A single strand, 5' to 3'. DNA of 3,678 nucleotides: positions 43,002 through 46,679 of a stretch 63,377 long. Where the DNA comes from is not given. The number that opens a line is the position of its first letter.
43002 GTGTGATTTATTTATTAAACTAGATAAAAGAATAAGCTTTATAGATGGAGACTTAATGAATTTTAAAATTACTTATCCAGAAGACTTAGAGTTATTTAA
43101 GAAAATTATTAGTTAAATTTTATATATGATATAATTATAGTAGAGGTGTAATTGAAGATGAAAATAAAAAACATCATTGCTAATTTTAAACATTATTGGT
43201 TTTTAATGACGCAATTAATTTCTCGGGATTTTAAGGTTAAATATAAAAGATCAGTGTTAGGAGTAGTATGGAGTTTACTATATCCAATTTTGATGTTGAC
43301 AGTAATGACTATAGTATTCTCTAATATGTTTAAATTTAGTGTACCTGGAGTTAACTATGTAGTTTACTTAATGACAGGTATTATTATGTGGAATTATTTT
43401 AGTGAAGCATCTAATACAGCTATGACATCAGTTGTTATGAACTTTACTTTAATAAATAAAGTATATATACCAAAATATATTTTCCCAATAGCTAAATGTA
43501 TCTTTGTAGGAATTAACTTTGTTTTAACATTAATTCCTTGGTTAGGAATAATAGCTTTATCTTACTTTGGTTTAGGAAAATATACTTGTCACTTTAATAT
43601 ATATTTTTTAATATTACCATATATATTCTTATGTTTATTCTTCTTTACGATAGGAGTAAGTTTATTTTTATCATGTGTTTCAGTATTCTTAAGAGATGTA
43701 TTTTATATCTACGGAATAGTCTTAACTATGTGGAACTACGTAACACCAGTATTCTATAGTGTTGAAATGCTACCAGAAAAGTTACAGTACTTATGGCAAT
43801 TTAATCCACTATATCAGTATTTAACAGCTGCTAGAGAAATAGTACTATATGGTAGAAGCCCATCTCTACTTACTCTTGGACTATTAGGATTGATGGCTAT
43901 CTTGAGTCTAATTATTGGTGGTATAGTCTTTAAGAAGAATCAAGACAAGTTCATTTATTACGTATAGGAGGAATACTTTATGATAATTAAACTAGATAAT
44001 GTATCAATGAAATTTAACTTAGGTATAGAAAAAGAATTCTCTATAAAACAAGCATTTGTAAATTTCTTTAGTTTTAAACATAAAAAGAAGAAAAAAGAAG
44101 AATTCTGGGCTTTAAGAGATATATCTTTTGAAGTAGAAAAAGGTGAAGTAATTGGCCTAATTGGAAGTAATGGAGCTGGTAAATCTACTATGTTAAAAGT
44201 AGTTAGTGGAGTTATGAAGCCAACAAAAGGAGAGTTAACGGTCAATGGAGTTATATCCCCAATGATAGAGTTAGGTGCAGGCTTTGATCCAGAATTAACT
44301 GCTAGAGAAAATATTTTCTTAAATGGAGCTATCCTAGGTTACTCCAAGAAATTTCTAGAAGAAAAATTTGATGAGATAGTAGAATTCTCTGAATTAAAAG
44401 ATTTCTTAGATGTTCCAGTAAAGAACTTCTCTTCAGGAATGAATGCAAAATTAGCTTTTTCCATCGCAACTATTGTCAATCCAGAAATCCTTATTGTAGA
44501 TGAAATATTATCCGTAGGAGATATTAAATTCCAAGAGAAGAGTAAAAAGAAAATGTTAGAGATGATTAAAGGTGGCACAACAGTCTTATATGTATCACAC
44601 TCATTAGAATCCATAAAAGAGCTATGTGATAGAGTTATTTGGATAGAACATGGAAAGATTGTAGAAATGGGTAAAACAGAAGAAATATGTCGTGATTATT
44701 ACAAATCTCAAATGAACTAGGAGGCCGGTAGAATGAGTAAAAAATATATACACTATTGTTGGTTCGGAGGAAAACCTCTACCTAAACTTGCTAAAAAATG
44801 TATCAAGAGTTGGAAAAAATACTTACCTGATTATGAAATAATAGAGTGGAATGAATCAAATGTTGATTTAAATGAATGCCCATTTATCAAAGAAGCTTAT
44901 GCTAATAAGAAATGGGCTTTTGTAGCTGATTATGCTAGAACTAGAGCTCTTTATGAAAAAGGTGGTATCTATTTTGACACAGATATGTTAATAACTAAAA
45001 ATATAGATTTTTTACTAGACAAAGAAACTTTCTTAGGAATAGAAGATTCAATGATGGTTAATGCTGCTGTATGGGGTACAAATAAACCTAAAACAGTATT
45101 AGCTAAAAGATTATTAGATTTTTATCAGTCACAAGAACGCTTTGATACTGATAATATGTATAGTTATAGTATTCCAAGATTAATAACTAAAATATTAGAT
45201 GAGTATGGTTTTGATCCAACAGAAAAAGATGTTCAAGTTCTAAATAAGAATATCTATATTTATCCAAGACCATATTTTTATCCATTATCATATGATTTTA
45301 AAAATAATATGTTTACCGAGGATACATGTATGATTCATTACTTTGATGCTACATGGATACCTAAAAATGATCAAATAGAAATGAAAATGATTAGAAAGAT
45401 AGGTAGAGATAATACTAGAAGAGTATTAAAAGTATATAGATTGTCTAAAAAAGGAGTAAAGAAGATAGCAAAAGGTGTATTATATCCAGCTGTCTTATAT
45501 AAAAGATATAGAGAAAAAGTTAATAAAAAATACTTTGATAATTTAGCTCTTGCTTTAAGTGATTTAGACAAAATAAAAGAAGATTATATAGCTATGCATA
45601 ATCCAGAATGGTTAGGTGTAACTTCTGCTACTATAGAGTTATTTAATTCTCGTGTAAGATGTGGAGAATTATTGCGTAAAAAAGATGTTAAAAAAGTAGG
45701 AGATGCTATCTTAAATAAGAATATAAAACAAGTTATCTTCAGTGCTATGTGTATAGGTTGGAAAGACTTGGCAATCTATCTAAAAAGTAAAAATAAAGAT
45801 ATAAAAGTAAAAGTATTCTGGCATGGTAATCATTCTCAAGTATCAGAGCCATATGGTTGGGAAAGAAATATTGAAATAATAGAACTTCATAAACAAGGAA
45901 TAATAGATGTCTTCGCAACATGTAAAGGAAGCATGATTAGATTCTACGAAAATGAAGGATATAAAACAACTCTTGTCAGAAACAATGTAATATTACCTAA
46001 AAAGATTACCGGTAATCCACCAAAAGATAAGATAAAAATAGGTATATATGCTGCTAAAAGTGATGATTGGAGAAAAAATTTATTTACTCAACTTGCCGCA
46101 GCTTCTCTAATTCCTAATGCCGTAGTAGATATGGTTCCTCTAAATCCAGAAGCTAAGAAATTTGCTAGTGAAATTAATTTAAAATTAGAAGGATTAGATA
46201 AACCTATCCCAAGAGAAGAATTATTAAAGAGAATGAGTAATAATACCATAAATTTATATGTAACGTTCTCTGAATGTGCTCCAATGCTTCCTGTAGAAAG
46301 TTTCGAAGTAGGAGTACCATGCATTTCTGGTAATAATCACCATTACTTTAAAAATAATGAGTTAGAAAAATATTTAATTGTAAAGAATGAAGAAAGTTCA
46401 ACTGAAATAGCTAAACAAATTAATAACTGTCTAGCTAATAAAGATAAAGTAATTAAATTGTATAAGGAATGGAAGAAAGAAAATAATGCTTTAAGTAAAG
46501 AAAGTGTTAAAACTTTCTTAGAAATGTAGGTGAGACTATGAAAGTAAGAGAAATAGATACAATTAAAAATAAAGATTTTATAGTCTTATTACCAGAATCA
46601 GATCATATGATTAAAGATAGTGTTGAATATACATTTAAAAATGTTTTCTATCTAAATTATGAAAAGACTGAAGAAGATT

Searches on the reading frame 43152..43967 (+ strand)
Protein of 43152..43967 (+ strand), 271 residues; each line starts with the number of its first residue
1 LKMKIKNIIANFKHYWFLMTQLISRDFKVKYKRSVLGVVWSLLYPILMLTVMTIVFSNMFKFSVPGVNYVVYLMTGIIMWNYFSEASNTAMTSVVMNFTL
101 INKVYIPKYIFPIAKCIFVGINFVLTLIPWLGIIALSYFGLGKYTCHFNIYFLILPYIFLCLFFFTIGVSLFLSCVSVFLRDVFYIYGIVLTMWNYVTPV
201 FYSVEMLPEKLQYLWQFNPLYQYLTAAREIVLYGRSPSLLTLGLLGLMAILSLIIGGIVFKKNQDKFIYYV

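Call 29: search_protein_families(library=pfam, proteins=[window:43152-43967:+], max_evalue=0.00001)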
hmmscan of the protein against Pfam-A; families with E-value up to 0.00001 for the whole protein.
window:43152-43967:+ (271 aa): 1 family
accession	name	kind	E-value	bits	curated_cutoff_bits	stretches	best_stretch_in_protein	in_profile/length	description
PF01061.29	ABC2_membrane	-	3.3e-16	59.9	26.9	1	21-231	5-210/211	ABC-2 type transporter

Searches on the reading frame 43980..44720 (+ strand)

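Call 29: search_protein_families(library=pfam, proteins=[window:43980-44720:+], max_evalue=0.00001)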
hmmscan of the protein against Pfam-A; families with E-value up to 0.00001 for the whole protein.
window:43980-44720:+ (246 aa): 1 family
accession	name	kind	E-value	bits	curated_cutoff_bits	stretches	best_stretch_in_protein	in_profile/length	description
PF00005.33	ABC_tran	-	1.1e-22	81.5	25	1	45-176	1-135/137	ABC transporter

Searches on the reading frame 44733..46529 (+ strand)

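Call 30: search_protein_families(library=pfam, proteins=[window:44733-46529:+], max_evalue=0.00001)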
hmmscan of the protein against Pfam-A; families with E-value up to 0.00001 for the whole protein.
window:44733-46529:+ (598 aa): 2 families
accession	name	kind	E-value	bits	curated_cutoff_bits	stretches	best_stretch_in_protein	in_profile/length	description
PF04488.21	Gly_transf_sug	-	8.8e-16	58.8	23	1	17-100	1-92/93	Glycosyltransferase sugar-binding region containing DXD motif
PF05704.18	Caps_synth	-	1.7e-10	41.2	24.5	1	2-105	46-154/278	Capsular polysaccharide synthesis protein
